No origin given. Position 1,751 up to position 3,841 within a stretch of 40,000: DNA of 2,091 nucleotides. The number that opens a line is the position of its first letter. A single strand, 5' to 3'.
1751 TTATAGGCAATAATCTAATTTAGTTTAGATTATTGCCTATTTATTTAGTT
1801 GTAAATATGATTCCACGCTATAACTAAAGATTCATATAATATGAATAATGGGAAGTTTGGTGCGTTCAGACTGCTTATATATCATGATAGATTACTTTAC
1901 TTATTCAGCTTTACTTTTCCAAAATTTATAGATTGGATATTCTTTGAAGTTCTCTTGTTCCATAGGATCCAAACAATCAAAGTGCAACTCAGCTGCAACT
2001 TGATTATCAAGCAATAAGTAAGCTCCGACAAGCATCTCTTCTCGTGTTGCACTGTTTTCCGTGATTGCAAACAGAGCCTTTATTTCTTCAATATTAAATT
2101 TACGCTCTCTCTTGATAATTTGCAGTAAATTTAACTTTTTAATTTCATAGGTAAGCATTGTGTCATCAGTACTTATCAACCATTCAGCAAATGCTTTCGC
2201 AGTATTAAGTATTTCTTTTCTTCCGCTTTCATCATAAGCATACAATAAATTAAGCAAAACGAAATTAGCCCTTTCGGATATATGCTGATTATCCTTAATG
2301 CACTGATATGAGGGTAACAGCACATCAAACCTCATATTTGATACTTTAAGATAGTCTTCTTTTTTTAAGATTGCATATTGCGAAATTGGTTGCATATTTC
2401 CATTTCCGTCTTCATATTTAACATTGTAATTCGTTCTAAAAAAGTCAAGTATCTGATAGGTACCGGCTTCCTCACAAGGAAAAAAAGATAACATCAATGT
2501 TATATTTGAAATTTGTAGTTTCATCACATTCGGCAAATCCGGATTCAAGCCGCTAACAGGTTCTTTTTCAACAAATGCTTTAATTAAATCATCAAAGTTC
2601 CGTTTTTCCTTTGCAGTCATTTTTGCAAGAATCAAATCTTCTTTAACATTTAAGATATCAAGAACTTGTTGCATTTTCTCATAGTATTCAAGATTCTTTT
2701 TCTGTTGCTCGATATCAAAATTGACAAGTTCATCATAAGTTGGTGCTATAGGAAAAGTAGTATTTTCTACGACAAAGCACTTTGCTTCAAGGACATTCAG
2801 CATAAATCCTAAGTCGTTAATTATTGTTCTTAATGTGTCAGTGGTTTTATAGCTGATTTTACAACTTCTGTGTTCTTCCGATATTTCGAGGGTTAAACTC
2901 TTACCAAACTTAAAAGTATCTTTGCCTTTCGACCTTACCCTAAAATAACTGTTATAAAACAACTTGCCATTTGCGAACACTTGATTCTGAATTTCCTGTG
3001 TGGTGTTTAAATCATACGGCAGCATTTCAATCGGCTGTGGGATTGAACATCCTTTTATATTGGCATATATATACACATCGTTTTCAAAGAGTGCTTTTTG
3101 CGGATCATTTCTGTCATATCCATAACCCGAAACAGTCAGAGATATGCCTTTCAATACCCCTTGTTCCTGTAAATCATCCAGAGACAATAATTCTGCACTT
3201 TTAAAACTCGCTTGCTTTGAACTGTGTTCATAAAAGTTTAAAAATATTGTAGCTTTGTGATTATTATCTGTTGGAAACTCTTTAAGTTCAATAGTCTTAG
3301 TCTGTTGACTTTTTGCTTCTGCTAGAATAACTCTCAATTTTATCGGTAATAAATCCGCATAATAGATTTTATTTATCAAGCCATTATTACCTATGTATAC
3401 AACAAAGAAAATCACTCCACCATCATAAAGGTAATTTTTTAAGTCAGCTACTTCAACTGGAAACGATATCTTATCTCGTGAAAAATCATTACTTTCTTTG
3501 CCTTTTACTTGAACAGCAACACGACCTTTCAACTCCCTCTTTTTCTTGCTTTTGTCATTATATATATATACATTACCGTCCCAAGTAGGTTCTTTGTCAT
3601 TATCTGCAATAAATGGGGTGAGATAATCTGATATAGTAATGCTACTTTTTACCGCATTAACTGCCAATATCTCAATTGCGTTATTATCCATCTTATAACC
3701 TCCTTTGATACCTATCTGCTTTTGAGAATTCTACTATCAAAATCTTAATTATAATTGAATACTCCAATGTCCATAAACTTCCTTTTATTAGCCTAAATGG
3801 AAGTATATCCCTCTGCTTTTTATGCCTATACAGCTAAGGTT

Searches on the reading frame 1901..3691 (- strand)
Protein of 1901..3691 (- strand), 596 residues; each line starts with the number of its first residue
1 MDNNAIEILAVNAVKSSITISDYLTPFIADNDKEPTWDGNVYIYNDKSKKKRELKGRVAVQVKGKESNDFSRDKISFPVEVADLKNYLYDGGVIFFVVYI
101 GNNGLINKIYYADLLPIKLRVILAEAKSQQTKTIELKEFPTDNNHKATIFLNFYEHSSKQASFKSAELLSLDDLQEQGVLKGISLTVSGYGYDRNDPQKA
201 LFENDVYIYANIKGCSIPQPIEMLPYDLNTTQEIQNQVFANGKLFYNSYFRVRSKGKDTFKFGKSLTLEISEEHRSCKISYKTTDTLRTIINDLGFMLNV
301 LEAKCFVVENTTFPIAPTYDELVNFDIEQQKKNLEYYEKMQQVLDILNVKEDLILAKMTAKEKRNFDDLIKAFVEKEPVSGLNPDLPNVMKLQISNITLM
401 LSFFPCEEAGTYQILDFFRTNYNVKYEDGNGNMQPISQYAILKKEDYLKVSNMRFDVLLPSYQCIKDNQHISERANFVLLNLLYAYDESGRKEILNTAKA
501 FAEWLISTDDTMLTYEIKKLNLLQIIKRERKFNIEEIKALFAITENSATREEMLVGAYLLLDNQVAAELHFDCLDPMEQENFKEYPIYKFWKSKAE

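Call 3: search_protein_families(library=pfam, proteins=[window:1901-3691:-], max_evalue=1)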
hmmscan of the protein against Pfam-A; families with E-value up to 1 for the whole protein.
window:1901-3691:- (596 aa): 1 family
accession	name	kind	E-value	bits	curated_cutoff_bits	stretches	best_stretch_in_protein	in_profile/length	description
PF14280.11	DUF4365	-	0.00067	20.2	24.3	1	11-117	5-107/139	Domain of unknown function (DUF4365)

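Call 4: search_protein_families(library=padloc, proteins=[window:1901-3691:-], max_evalue=1)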
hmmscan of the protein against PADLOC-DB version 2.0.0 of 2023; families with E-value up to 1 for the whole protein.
window:1901-3691:- (596 aa): 0 families

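Call 5: search_protein_families(library=ncbifam, proteins=[window:1901-3691:-], max_evalue=1)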
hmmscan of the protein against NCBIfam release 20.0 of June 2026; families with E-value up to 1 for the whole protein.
window:1901-3691:- (596 aa): 0 families

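Call 8: find_homologous_proteins(query=window:1901-3691:-)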
Query window:1901-3691:- (596 aa): 688 proteins with E <= 0.001 among 8000 candidates; the best 120 are listed.
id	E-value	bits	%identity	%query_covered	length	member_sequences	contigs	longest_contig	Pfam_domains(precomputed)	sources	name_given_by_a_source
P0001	0.0e+0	1329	100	100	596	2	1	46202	-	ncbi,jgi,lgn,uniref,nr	ncbi:MAG: DUF4365 domain-containing protein [Anaeromicrobium sp.]|jgi:hypothetical protein|uniref:DU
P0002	0.0e+0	1125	86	100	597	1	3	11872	-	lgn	-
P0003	0.0e+0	1063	80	100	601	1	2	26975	-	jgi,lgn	jgi:hypothetical protein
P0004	0.0e+0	1023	78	100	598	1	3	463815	-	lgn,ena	-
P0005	1.5e-208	712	57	100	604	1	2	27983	-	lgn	-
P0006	1.7e-206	705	59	99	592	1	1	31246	PF14280.12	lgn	-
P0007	6.1e-198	677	54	99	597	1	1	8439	PF14280.12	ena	-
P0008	1.2e-191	656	52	99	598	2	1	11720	-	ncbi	-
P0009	1.5e-190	652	53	99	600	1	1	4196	-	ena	-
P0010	2.3e-185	635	52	100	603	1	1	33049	-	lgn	-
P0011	1.0e-183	630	50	100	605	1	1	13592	-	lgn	-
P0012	1.8e-183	629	50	100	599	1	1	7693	-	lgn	-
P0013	1.1e-182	626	51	99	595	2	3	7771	-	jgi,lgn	jgi:hypothetical protein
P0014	4.5e-182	624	50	100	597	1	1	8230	-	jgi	jgi:hypothetical protein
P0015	1.0e-181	623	49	100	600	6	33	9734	-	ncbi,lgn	-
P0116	4.2e-172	592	48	99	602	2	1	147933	-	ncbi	-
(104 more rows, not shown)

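Call 12: find_encoding_contigs(protein=P0004, flank=8000, max_places=3)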
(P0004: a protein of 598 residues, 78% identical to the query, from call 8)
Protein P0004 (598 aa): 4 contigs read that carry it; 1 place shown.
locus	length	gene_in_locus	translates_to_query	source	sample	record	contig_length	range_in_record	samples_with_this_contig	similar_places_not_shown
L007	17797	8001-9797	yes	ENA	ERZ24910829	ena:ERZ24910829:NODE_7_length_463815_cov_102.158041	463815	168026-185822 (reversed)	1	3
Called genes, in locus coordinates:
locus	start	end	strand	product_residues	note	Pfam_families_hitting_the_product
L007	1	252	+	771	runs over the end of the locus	PF13699:eCIS_core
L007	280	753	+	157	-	PF09346:SMI1_KNR4, PF14568:SUKH_6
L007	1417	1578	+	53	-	-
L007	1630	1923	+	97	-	-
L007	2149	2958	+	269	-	PF20277:CTD11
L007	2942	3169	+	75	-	PF20292:MC7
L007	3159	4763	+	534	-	PF10088:DUF2326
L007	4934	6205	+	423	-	-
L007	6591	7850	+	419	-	PF18860:AbiJ_NTD3, PF00069:Pkinase, PF07714:PK_Tyr_Ser-Thr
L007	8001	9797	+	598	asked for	-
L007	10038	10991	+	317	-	PF18742:DpnII-MboI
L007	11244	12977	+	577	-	-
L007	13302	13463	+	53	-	-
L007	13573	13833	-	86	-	PF13560:HTH_31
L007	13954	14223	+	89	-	-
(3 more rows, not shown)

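Call 13: find_encoding_contigs(protein=P0116, flank=8000, max_places=3)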
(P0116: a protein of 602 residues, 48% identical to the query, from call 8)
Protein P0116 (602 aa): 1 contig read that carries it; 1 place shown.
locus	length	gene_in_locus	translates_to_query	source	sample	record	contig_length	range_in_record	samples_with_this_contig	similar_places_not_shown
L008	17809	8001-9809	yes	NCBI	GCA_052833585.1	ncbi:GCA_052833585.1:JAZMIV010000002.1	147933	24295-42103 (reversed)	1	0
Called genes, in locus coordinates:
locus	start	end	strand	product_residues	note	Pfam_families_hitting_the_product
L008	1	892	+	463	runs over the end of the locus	PF00324:AA_permease, PF13520:AA_permease_2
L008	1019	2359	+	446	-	-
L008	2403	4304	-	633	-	PF00664:ABC_membrane, PF00005:ABC_tran, PF13304:AAA_21 (faint)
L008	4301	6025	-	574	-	PF00664:ABC_membrane, PF00005:ABC_tran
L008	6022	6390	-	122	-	PF12802:MarR_2, PF01047:MarR, PF13412:HTH_24 (weak), PF13463:HTH_27 (weak), PF13601:HTH_34 (weak)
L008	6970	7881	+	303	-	PF02661:Fic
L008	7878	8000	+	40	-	-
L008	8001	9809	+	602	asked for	-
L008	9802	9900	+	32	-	-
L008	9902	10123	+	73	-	-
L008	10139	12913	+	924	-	PF20464:MmeI_N, PF20465:MmeI_hel, PF02384:N6_Mtase (weak), PF20473:MmeI_Mtase, PF07669:Eco57I, PF20466:MmeI_TRD, PF20467:MmeI_C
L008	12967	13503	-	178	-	PF00719:Pyrophosphatase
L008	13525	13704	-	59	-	-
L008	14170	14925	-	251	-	PF01551:Peptidase_M23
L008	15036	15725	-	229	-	PF00899:ThiF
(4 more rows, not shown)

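Call 14: find_encoding_contigs(protein=P0006, flank=8000, max_places=3)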
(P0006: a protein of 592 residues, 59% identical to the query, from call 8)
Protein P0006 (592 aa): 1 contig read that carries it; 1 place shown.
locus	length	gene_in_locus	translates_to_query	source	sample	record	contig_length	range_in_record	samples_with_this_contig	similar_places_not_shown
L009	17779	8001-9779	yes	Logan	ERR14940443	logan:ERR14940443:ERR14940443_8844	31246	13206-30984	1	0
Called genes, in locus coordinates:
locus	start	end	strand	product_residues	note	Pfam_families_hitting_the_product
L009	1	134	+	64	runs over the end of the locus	-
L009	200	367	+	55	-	-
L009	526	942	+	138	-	-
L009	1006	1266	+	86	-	-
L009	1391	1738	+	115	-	-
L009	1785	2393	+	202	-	-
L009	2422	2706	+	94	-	-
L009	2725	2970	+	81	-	-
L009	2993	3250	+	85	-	-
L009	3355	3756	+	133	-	-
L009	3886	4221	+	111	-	-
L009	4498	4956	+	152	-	-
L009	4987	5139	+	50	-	-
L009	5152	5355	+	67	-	-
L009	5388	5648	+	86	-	-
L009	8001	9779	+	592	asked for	PF14280:DUF4365 (weak)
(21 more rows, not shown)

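Call 20: search_solved_structures(query=A1, max_evalue=1)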
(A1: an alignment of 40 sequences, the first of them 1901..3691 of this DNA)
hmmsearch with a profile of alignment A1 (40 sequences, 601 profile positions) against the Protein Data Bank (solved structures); distinct sequences matched with E-value up to 1: 1.
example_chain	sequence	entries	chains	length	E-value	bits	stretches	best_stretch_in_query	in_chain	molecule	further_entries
8yhn_A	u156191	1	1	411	0.99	11.1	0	9-38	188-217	Cytochrome P450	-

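Call 23: find_related_loci(query=A1, collection=viral_contigs, flank=10000)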
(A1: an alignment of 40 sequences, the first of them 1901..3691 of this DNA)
Query A1 (596 aa) in viral_contigs; peptide patterns used: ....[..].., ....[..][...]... (x = any residue, [..] = any of these).
45 stretches matched a pattern; 6 encode a relative of the query (tblastn E <= 1e-3); 6 distinct loci.
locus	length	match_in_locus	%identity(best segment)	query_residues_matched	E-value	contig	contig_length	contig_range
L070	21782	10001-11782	48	1-594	8e-172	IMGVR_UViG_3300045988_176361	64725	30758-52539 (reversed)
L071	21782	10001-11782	30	7-590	1e-74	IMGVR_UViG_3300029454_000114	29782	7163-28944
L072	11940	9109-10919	31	1-593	2e-74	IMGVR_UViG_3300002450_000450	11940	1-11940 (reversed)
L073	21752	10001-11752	28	2-592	8e-61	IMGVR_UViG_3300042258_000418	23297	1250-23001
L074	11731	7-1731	28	6-588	1e-50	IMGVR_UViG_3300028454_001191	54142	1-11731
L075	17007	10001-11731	21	6-588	9e-26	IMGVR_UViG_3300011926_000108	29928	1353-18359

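Call 25: find_encoding_contigs(protein=P0002, flank=8000, max_places=3)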
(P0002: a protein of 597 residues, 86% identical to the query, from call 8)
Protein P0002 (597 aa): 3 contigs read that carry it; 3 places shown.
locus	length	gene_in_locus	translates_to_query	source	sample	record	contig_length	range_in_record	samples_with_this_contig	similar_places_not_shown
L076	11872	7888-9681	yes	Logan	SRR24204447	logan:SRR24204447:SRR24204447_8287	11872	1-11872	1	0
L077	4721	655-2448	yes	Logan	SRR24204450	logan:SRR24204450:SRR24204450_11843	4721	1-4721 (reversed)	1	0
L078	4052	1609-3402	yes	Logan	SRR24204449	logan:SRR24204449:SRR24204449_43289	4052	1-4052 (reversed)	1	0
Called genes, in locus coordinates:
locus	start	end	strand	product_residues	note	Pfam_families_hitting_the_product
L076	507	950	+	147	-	PF01618:MotA_ExbB (weak)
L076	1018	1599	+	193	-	PF13302:Acetyltransf_3, PF00583:Acetyltransf_1 (weak), PF13420:Acetyltransf_4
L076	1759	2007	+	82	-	-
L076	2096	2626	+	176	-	-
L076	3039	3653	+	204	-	-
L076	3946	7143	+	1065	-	PF13191:AAA_16 (weak), PF13401:AAA_22 (weak)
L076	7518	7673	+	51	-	PF13783:DUF4177 (weak)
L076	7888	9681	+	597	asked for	-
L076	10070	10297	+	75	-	-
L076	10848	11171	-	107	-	-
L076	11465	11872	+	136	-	?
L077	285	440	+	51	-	PF13783:DUF4177 (weak)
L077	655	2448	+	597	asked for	-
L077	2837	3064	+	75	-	-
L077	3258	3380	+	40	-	-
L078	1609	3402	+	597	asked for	-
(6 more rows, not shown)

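Call 26: find_encoding_contigs(protein=P0003, flank=8000, max_places=3)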
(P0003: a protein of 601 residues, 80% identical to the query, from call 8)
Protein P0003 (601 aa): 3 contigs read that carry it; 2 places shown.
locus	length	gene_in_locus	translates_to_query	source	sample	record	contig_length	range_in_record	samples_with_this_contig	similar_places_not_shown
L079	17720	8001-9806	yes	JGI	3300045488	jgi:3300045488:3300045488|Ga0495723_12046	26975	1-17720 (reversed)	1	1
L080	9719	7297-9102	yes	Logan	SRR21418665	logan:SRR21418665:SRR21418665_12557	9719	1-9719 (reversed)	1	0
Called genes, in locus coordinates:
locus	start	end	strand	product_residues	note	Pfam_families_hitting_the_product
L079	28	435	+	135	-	PF18903:DUF5659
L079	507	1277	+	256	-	PF02086:MethyltransfD12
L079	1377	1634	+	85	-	-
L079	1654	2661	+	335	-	PF14386:DUF4417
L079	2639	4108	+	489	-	PF12224:Amidoligase_2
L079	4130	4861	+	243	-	-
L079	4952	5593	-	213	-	PF01726:LexA_DNA_bind, PF12802:MarR_2 (weak), PF13730:HTH_36 (weak), PF09339:HTH_IclR (faint), PF00717:Peptidase_S24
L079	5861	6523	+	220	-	-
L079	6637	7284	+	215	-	-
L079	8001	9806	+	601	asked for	-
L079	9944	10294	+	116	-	PF00216:Bac_DNA_binding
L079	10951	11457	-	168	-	PF01526:DDE_Tnp_Tn3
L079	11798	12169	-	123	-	-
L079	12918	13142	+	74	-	-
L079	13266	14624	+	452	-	PF06319:MmcB-like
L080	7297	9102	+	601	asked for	-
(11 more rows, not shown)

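Call 32: predict_structure(alignment_id=A1)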
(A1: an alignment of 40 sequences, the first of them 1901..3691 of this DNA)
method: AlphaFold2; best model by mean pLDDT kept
length: 596 residues; sequences in the alignment: 40
mean_pLDDT: 89.7   pTM: 0.73
mean pLDDT of the five models: 89.7, 89.0, 88.6, 87.3, 86.9
residues with pLDDT >= 90: 375; 70-90: 199; 50-70: 15; < 50: 7
segments of 3 or more residues with pLDDT < 50: 31-35
pLDDT, mean of each block of 10 residues (from residue 1): 84 87 74 57 86 88 89 91 90 93 90 93 89 93 87 88 83 92 83 75 87 88 87 94 94 91 89 79 90 93 90 84 85 96 96 94 96 96 93 96 95 96 88 92 94 96 88 93 96 96 91 89 96 96 90 95 94 94 94 65
secondary structure, 60 per line:
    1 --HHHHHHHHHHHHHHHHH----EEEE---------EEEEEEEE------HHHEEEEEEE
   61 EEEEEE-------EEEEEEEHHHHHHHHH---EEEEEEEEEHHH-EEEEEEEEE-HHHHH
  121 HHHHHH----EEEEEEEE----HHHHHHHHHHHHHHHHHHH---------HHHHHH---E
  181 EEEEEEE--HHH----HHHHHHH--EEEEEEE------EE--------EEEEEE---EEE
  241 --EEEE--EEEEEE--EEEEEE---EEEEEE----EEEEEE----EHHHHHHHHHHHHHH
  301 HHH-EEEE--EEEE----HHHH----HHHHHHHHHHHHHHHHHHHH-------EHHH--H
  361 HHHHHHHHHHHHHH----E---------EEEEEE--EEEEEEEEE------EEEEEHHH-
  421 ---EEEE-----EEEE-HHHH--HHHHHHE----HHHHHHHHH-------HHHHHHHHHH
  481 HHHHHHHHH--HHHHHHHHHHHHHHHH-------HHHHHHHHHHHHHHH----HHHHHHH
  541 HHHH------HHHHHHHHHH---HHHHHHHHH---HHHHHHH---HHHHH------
elements in order: H3-19 E24-27 E37-44 E54-66 E74-80 H81-89 E93-101 E106-114 H116-126 E131-138 H143-161 H171-176 E180-187 H197-203 E206-212 E229-234 E238-240 E243-246 E249-254 E257-262 E266-271 E276-281 H287-303 E305-308 E311-314 H319-322 H327-346 H360-374 E389-394 E397-405 E412-416 E424-427 E433-436 H438-441 H444-449 H455-463 H471-489 H492-507 H515-529 H534-544 H551-560 H564-572 H576-582 H586-590

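Call 37: fold_search(model_id=the predicted structure, library=pdb)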
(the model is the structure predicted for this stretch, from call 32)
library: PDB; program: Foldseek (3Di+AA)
matches with E <= 10: 600; with E <= 0.001: 0
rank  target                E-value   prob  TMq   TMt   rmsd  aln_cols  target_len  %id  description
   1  9jt2_B                1.3e-03  1.00  0.20  0.28   8.4       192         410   11  substrate-bound NbaSPARDA complexes (released 2025-04-02)
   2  9jsz_J                1.3e-03  0.97  0.18  0.26  27.4       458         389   10  active NbaSPARDA complexes (released 2025-04-02)
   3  9qbp_C                2.3e-03  0.92  0.17  0.24  27.0       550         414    9  Crystal structure of Enhydrobacter aerosaccus apo SPARDA complex (released 2025-12-17)
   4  9qcc_M                6.3e-03  0.87  0.19  0.27  25.6       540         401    9  Activated XauSPARDA filament assembly with bound dsDNA substrate (released 2025-12-17)
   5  9qcc_Y                6.6e-03  1.00  0.19  0.27   8.3       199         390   14  Activated XauSPARDA filament assembly with bound dsDNA substrate (released 2025-12-17)
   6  8f5p_E                7.3e-03  0.21  0.10  0.07  29.3       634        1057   10  Structure of Leishmania tarentolae IFT-A (state 2) (released 2022-12-21)
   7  8f5o_E                1.1e-02  0.20  0.10  0.06  28.8       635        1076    9  Structure of Leishmania tarentolae IFT-A (state 1) (released 2022-12-21)
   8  8fh3_B                2.1e-02  0.23  0.10  0.06  24.4       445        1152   11  Human IFT-A complex structures provide molecular insights into ciliary transport (released 2023-02-22)
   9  8fgw_B                3.7e-02  0.20  0.10  0.06  24.3       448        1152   10  Human IFT-A complex structures provide molecular insights into ciliary transport (released 2023-02-22)
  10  8f5o_F                3.9e-02  0.21  0.12  0.09  23.9       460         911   10  Structure of Leishmania tarentolae IFT-A (state 1) (released 2022-12-21)
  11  8bbg_A                4.1e-02  0.10  0.10  0.06  31.2       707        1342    8  Structure of the IFT-A complex; anterograde IFT-A train model (released 2022-12-21)
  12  8bbe_C                5.2e-02  0.16  0.09  0.08  23.0       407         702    8  Structure of the IFT-A complex; IFT-A2 module (released 2022-12-21)
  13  5o09_1C               5.7e-02  0.97  0.15  0.31   7.0       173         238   15  BtubABC mini microtubule (released 2017-07-19)
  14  5o01_A                5.7e-02  0.97  0.15  0.30   7.0       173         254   15  Crystal structure of BtubC (BKLC) from P. vanneervenii (released 2017-07-19)
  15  7q3d_A                7.3e-02  0.20  0.14  0.15  26.0       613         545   11  Structure of the human CPLANE complex (released 2022-04-06)
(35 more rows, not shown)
